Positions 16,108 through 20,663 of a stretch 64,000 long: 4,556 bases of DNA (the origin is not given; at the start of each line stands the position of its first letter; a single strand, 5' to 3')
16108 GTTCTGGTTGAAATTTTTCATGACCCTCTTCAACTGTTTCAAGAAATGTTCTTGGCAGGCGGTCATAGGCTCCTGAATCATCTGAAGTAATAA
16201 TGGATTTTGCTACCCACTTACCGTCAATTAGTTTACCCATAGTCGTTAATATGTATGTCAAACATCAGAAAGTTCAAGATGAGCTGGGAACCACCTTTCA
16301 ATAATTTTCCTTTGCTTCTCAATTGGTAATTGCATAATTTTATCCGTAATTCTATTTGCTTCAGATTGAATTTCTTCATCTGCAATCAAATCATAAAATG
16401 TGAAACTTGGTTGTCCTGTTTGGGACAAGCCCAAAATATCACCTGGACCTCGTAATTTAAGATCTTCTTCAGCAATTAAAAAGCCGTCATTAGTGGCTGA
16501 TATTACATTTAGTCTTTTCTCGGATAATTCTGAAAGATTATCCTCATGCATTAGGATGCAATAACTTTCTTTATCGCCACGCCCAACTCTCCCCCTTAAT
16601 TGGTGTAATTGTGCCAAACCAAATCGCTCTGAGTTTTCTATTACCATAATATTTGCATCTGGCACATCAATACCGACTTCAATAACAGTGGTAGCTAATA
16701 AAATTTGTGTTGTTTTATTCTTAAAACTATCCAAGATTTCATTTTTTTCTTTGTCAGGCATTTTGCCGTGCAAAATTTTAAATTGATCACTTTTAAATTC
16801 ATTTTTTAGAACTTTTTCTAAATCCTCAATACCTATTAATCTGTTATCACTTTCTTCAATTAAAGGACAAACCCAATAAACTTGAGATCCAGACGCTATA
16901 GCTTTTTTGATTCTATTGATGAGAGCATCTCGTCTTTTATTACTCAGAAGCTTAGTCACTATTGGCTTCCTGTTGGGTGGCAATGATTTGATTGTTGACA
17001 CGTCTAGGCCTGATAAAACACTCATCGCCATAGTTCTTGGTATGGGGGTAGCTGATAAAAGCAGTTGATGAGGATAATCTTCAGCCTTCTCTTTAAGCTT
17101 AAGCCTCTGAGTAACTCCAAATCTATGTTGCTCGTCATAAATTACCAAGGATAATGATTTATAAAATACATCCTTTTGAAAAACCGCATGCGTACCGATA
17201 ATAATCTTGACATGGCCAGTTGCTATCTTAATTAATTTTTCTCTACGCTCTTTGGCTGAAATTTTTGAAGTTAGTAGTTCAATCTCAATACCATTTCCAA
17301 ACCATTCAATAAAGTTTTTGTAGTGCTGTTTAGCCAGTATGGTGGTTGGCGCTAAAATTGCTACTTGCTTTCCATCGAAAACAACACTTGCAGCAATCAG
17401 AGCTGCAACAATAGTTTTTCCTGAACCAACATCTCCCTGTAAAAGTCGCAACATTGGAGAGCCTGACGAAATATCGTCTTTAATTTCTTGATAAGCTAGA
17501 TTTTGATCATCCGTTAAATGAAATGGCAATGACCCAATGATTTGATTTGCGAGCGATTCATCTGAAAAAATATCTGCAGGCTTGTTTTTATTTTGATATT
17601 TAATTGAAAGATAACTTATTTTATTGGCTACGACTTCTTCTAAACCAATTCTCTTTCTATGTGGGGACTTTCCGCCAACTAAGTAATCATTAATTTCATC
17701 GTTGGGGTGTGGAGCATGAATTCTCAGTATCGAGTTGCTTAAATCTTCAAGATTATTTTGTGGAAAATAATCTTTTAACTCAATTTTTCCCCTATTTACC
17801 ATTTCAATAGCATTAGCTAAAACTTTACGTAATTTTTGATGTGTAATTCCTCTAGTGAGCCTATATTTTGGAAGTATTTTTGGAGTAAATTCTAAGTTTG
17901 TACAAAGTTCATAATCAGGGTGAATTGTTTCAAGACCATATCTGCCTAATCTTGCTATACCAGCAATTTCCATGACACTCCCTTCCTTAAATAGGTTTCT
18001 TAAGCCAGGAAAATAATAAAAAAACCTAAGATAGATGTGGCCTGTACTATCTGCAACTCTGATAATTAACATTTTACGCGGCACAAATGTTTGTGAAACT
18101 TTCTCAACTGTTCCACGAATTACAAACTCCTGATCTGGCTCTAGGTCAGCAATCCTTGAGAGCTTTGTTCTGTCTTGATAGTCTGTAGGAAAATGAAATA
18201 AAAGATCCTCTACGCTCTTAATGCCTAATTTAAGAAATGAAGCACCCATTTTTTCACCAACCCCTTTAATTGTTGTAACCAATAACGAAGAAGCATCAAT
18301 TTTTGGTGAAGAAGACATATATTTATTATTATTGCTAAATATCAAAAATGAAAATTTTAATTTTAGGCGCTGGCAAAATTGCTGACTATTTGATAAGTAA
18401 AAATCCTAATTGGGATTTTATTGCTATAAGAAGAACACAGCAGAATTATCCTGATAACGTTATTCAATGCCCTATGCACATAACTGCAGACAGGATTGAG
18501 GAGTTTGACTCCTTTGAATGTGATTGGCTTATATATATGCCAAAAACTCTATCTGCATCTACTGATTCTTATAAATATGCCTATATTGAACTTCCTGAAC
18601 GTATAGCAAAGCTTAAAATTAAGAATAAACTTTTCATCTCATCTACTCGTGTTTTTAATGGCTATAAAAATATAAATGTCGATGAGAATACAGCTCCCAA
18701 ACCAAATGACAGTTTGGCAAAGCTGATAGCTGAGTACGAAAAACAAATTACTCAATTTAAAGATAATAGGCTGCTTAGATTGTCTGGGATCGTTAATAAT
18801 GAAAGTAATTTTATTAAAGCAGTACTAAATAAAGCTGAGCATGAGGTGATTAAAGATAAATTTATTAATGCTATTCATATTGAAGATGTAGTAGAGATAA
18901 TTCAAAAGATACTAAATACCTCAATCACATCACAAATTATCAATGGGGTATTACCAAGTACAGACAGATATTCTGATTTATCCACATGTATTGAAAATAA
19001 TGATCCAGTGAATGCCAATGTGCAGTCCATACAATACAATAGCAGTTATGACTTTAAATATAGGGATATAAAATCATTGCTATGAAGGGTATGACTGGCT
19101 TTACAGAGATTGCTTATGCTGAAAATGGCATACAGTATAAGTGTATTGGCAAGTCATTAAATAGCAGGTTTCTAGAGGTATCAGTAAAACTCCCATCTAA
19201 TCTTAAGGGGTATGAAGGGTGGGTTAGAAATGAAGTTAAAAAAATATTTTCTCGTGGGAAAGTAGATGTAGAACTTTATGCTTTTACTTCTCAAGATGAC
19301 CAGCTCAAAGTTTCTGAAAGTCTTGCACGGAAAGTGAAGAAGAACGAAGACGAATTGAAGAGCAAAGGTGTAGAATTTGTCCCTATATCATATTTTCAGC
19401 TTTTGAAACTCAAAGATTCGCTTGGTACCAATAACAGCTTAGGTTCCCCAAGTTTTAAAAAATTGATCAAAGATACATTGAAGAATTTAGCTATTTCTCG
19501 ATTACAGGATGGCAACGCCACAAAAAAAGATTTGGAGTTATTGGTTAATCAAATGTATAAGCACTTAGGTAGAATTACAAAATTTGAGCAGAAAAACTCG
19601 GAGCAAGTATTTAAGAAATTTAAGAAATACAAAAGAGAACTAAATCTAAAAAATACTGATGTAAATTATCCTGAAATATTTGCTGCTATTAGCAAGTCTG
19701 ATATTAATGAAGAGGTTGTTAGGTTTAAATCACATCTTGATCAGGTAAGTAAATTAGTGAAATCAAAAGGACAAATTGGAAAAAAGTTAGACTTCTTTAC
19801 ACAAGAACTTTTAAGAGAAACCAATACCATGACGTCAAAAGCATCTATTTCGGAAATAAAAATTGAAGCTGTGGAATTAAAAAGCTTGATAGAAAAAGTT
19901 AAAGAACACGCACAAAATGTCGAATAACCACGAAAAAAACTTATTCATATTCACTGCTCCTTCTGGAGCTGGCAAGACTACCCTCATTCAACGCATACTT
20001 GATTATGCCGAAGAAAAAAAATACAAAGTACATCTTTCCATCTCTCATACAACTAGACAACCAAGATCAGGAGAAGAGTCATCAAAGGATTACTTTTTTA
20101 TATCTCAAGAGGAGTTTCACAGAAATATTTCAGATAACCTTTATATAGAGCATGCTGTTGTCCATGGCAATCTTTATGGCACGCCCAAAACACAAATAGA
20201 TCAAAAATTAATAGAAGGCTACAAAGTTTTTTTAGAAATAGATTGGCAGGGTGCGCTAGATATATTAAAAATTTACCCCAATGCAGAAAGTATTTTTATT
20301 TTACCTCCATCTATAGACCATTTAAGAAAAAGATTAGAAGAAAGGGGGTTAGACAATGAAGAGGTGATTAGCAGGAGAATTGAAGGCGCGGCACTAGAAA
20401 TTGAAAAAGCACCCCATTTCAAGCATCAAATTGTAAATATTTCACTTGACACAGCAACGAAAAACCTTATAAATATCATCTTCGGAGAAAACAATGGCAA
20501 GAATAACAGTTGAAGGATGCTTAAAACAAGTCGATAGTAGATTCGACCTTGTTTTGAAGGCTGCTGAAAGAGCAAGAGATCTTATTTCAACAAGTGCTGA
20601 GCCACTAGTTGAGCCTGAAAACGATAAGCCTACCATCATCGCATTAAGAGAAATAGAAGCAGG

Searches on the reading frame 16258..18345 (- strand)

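Call 36: search_protein_families(library=ncbifam, max_evalue=1e-10, proteins=[window:16258-18345:-])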
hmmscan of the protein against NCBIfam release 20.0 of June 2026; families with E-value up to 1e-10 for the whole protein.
window:16258-18345:- (695 aa): 24 families
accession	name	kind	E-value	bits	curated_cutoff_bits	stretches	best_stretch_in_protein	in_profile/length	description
NF008163.0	PRK10917.1-1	equivalog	4.5e-221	735.8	796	1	19-690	7-687/692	ATP-dependent DNA helicase RecG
NF008168.0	PRK10917.2-2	equivalog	1.9e-210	701.2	718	1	13-672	103-764/795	ATP-dependent DNA helicase RecG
NF008165.0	PRK10917.1-3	equivalog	3.9e-200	666.8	711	1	22-676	9-665/692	ATP-dependent DNA helicase RecG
TIGR00643.1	recG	equivalog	2.9e-195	650.6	659.4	1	40-664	1-626/629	ATP-dependent DNA helicase RecG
NF008166.0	PRK10917.1-4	equivalog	1e-193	645.2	864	1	31-688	21-698/705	ATP-dependent DNA helicase RecG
NF008170.0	PRK10917.2-4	equivalog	1.3e-178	595.6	975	1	22-672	132-797/826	ATP-dependent DNA helicase RecG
NF008164.0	PRK10917.1-2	equivalog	1.4e-176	588.8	785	1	23-669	15-669/704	ATP-dependent DNA helicase RecG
NF008167.0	PRK10917.2-1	equivalog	1e-132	443.8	995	1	152-675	165-717/744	ATP-dependent DNA helicase RecG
TIGR00580.2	mfd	equivalog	1.4e-118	397.6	800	1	240-661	398-818/907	transcription-repair coupling factor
NF008169.0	PRK10917.2-3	equivalog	5.5e-109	365.4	555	1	35-668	9-604/610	ATP-dependent DNA helicase RecG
NF007966.0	PRK10689.1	equivalog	3.4e-81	273.4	1329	1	244-647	567-968/1148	transcription-repair coupling factor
NF010337.0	PRK13766.1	equivalog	3.8e-20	71.6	610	0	307-408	40-143/781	Hef nuclease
TIGR00595.1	priA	equivalog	4.9e-19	68.3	230.35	1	301-410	1-106/509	replication restart helicase PriA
NF004066.1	PRK05580.1-3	equivalog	1.1e-18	66.9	813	1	267-408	243-378/788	primosomal protein N'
NF004069.0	PRK05580.2-1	equivalog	1.8e-17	63.1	767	1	274-409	109-234/612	primosomal protein N'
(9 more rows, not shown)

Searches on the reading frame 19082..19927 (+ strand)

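Call 36: search_protein_families(library=ncbifam, max_evalue=1e-10, proteins=[window:19082-19927:+])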
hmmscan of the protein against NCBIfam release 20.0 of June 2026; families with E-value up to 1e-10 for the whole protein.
window:19082-19927:+ (281 aa): 1 family
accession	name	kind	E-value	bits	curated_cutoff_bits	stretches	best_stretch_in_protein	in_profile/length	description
TIGR00255.1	TIGR00255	hypoth_equivalog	2.6e-43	148.7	167.5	1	2-281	3-291/291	YicC/YloC family endoribonuclease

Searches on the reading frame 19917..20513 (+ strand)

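Call 36: search_protein_families(library=ncbifam, max_evalue=1e-10, proteins=[window:19917-20513:+])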
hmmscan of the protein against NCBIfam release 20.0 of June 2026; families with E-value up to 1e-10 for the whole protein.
window:19917-20513:+ (198 aa): 4 families
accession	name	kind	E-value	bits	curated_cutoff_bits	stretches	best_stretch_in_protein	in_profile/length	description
TIGR03263.1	guanyl_kin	equivalog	1.2e-62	210.8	160.45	1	8-188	2-178/180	guanylate kinase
NF011324.0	PRK14737.1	equivalog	2.4e-47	161.1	318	1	7-191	5-185/187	guanylate kinase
NF011325.0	PRK14738.1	equivalog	3.2e-41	140.9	263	1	6-192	12-196/206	guanylate kinase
TIGR02322.1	phosphon_PhnN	equivalog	3.2e-15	56.3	156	1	9-188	3-176/179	phosphonate metabolism protein/1,5-bisphosphokinase (PRPP-forming) PhnN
